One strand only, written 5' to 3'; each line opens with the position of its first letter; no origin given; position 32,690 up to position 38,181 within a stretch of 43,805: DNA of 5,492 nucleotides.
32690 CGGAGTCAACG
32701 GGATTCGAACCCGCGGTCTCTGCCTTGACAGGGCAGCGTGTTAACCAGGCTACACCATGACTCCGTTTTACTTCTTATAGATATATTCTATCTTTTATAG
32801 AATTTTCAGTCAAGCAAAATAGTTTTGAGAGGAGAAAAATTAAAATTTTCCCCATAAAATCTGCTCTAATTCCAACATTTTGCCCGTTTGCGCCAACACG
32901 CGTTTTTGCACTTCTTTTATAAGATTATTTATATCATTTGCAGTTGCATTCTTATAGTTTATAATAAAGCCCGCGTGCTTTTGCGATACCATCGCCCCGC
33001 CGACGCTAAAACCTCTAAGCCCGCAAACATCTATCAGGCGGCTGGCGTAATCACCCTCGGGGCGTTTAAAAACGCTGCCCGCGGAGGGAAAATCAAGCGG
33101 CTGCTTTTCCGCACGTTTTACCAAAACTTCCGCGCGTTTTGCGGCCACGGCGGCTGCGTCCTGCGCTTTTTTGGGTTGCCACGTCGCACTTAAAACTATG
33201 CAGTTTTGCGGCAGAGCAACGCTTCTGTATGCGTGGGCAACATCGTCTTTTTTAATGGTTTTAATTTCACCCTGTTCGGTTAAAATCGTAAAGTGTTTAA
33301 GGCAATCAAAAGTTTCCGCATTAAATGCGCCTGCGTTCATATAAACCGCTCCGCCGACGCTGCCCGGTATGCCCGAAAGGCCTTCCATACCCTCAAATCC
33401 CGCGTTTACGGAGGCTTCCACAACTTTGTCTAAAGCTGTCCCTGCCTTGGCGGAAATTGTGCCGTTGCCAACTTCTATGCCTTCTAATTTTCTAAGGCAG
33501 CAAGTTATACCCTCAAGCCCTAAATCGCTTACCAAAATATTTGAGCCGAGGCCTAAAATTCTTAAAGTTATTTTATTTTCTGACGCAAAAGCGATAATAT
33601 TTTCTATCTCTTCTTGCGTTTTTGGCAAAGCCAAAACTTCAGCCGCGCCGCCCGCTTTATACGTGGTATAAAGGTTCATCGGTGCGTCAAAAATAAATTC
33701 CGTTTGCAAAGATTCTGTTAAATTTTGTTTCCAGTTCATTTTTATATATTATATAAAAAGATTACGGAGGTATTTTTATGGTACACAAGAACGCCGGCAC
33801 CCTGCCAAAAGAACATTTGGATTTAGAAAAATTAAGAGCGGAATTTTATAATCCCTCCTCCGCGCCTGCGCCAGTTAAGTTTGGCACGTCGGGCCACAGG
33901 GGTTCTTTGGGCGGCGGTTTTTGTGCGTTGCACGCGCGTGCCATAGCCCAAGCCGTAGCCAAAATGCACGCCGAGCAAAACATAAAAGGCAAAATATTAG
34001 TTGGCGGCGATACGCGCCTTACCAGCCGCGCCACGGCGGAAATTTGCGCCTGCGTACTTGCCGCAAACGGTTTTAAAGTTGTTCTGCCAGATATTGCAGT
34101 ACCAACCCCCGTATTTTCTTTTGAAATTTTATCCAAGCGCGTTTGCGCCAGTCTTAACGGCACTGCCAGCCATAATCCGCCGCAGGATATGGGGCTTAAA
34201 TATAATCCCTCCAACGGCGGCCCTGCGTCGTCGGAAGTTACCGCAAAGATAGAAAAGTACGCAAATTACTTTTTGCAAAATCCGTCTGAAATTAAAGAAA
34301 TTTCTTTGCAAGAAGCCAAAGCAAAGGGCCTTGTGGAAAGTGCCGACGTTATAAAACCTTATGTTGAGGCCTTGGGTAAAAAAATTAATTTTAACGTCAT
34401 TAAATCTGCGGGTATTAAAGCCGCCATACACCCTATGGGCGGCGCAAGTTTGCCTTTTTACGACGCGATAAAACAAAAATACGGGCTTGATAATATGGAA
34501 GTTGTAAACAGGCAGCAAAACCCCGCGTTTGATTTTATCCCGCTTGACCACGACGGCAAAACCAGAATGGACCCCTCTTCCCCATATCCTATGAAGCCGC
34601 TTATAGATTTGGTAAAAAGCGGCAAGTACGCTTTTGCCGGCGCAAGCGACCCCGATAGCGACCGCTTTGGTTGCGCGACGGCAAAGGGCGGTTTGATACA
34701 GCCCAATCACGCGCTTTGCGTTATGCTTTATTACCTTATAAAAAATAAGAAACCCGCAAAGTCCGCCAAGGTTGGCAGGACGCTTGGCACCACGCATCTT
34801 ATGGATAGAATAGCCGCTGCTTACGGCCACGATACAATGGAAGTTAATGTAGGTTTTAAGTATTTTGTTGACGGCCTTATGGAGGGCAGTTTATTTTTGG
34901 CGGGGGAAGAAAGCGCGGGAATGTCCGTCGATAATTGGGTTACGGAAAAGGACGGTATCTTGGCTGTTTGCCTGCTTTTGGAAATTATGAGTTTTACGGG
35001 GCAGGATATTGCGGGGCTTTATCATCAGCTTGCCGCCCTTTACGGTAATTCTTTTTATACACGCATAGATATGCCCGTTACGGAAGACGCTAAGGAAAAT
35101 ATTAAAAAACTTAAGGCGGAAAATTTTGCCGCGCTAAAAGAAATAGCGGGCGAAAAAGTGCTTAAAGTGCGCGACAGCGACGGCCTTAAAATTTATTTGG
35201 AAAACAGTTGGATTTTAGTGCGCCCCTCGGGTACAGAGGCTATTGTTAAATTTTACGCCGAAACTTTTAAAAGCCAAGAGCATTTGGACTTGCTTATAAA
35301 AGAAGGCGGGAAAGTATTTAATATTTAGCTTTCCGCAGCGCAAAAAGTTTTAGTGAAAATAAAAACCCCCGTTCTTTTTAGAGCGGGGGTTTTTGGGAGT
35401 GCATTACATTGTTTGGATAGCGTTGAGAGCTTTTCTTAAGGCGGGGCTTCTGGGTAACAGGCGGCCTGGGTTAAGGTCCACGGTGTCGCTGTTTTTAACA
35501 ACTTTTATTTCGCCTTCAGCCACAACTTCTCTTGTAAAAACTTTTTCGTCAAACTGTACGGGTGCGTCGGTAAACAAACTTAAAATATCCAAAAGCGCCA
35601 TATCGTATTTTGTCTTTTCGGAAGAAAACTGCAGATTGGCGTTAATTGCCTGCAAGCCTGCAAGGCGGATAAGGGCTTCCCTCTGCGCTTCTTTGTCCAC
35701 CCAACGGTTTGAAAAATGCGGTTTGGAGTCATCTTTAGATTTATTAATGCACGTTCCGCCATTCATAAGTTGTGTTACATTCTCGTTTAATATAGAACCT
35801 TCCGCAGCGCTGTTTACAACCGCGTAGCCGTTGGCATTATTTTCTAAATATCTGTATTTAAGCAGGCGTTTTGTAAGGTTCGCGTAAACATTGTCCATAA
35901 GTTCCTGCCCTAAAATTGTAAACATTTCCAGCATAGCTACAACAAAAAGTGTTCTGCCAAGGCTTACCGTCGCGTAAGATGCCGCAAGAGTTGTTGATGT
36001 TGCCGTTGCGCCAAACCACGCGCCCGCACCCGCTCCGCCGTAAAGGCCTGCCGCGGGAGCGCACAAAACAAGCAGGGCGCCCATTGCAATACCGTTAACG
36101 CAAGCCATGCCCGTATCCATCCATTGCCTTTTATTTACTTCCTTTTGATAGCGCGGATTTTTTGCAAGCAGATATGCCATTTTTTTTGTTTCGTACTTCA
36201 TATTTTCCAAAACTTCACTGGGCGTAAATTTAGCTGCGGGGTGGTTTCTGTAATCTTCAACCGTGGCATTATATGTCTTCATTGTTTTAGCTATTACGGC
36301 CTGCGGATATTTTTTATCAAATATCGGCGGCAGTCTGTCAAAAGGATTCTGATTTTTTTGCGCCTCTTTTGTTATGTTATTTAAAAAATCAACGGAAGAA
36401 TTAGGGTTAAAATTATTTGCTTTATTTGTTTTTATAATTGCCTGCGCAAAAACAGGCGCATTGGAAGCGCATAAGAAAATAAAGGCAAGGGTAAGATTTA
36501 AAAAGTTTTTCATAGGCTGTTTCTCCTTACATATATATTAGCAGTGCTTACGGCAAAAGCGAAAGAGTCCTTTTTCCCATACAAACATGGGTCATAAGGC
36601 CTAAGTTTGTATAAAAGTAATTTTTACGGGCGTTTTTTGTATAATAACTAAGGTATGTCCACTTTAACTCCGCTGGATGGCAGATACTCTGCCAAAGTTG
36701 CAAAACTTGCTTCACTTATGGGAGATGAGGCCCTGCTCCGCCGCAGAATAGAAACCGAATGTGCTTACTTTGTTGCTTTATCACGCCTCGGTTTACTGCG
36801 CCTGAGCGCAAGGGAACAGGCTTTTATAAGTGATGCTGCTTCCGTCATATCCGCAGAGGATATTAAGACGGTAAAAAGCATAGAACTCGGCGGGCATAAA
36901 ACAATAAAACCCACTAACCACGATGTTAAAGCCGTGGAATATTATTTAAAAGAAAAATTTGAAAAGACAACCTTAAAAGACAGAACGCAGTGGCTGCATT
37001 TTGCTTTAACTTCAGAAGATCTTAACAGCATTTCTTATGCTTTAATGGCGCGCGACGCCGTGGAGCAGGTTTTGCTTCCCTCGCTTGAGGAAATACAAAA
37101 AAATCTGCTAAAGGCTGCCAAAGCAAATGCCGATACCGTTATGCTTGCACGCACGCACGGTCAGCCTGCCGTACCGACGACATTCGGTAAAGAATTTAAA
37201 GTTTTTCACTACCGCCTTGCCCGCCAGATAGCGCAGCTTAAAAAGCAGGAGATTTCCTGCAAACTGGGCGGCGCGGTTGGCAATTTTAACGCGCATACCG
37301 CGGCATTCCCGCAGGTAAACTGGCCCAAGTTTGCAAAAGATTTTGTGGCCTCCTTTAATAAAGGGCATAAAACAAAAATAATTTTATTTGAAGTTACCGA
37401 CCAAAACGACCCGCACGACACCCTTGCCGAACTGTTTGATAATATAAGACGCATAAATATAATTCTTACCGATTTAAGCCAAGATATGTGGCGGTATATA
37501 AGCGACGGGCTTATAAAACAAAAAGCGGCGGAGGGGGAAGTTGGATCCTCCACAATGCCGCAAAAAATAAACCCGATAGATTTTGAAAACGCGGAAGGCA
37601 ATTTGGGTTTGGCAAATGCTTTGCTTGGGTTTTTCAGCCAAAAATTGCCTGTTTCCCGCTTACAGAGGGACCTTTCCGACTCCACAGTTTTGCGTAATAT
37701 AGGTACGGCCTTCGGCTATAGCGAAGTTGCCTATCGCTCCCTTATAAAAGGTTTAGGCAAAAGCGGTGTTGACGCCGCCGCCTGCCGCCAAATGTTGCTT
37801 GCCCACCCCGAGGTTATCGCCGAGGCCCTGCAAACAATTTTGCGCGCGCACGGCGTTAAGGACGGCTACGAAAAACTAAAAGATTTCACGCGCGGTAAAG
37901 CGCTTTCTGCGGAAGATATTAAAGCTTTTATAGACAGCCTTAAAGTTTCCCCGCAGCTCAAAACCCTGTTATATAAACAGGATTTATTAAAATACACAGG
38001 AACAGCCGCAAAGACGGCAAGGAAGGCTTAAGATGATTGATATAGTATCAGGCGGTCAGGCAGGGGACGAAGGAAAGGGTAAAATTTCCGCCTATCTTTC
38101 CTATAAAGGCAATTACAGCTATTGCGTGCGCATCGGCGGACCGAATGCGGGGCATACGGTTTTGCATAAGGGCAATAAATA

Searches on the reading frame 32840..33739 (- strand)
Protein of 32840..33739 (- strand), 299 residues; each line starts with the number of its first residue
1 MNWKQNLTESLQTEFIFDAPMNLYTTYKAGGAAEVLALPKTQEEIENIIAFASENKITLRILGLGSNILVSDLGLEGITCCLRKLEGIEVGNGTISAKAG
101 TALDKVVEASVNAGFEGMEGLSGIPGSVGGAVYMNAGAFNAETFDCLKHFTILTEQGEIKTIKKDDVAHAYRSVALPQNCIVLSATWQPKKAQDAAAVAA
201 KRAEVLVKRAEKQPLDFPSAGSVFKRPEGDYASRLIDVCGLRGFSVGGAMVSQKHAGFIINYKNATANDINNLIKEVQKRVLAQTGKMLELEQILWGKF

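Call 67: search_protein_families(library=pfam, proteins=[window:32840-33739:-], max_evalue=0.0001)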
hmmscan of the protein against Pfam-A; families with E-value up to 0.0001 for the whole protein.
window:32840-33739:- (299 aa): 2 families
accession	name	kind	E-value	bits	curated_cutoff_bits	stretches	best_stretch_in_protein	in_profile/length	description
PF02873.21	MurB_C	-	2.8e-32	111.3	27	1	198-292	2-95/99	UDP-N-acetylenolpyruvoylglucosamine reductase, C-terminal domain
PF01565.28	FAD_binding_4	-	6.6e-22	78.1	26.4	1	34-162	2-138/139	FAD binding domain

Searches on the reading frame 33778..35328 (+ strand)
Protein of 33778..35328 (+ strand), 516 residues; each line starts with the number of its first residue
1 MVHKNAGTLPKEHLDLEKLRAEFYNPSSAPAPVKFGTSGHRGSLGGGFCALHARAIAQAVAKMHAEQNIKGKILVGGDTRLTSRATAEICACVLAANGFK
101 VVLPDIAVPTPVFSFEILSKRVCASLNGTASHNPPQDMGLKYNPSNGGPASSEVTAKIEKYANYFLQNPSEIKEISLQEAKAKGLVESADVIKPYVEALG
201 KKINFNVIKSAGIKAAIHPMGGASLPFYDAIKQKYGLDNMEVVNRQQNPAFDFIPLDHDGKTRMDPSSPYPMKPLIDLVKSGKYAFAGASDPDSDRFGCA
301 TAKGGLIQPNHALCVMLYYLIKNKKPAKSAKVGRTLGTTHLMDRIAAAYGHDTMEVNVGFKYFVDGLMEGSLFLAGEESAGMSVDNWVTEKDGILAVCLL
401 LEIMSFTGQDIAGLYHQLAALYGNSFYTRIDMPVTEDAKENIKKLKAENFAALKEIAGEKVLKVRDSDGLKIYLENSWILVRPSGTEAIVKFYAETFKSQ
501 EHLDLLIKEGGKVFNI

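Call 67: search_protein_families(library=pfam, proteins=[window:33778-35328:+], max_evalue=0.0001)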
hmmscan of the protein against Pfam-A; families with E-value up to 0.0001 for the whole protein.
window:33778-35328:+ (516 aa): 4 families
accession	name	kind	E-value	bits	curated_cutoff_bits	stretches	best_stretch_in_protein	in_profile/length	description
PF02878.22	PGM_PMM_I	-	1e-31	109.9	22.5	1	34-162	3-131/138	Phosphoglucomutase/phosphomannomutase, alpha/beta/alpha domain I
PF02880.22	PGM_PMM_III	-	1.6e-23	83.5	20.7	1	309-420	2-113/115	Phosphoglucomutase/phosphomannomutase, alpha/beta/alpha domain III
PF02879.22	PGM_PMM_II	-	7.1e-12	46.2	29.3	1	194-304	2-103/103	Phosphoglucomutase/phosphomannomutase, alpha/beta/alpha domain II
PF00408.26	PGM_PMM_IV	-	9.2e-10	38.9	23.1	1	450-505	12-60/68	Phosphoglucomutase/phosphomannomutase, C-terminal domain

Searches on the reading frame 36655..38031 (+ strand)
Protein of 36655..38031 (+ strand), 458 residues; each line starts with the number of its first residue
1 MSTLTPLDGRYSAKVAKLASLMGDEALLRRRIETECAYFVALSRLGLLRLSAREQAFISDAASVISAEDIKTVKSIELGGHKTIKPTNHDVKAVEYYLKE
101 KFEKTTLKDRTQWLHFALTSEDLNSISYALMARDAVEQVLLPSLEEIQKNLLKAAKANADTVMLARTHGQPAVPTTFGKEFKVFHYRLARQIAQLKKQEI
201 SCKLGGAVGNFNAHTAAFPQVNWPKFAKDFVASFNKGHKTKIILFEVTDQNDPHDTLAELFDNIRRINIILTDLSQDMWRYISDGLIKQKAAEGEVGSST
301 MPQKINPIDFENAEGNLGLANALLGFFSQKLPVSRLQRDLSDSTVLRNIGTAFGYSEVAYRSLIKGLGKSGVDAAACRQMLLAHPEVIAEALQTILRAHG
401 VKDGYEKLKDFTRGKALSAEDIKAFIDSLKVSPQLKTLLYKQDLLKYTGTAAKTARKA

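Call 67: search_protein_families(library=pfam, proteins=[window:36655-38031:+], max_evalue=0.0001)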
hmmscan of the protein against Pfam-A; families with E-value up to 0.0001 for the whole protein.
window:36655-38031:+ (458 aa): 2 families
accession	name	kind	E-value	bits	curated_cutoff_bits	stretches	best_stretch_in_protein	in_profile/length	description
PF00206.25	Lyase_1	-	8.4e-46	157.2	27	1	9-315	1-305/312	Lyase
PF08328.16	ASL_C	-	3.2e-36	124.3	35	1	334-447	1-114/115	Adenylosuccinate lyase C-terminal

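Call 76: find_homologous_proteins(query=window:36655-38031:+, max_evalue=1e-50)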
Query window:36655-38031:+ (458 aa): 8000 proteins with E <= 1e-50 among 8000 candidates; the best 120 are listed.
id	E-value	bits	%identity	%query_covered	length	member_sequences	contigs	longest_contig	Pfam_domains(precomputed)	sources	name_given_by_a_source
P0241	3.7e-291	983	98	100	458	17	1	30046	PF08328.17,PF00206.26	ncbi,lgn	-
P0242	8.0e-261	884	86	100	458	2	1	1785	PF08328.17,PF00206.26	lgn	-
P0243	2.8e-232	790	78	100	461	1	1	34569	PF08328.17,PF00206.26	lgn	-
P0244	1.2e-206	705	71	100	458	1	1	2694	PF08328.17,PF00206.26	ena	-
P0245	9.7e-200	682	67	100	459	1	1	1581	PF08328.17,PF00206.26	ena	-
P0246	1.3e-197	675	67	100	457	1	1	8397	PF08328.17,PF00206.26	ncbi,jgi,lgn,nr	ncbi:MAG: adenylosuccinate lyase [Elusimicrobiota bacterium]|jgi:adenylosuccinate lyase|nr:adenylosu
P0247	6.1e-196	670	67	100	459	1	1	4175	PF08328.17,PF00206.26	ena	-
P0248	2.7e-195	668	67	100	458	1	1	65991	PF08328.17,PF00206.26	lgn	-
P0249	3.0e-193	661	66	100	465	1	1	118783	PF08328.17,PF00206.26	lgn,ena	-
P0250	5.6e-192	657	65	100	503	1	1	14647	PF08328.17,PF00206.26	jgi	jgi:adenylosuccinate lyase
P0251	2.7e-191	655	66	100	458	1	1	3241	PF08328.17,PF00206.26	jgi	jgi:adenylosuccinate lyase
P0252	4.8e-191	654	65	100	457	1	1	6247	PF08328.17,PF00206.26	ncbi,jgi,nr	ncbi:MAG: adenylosuccinate lyase [Elusimicrobiota bacterium]|jgi:adenylosuccinate lyase|nr:adenylosu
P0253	1.2e-186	639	65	100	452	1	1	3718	PF08328.17,PF00206.26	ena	-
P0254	6.7e-182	624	65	94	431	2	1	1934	PF08328.17,PF00206.26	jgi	jgi:adenylosuccinate lyase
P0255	2.7e-174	599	61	99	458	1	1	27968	PF08328.17,PF00206.26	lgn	-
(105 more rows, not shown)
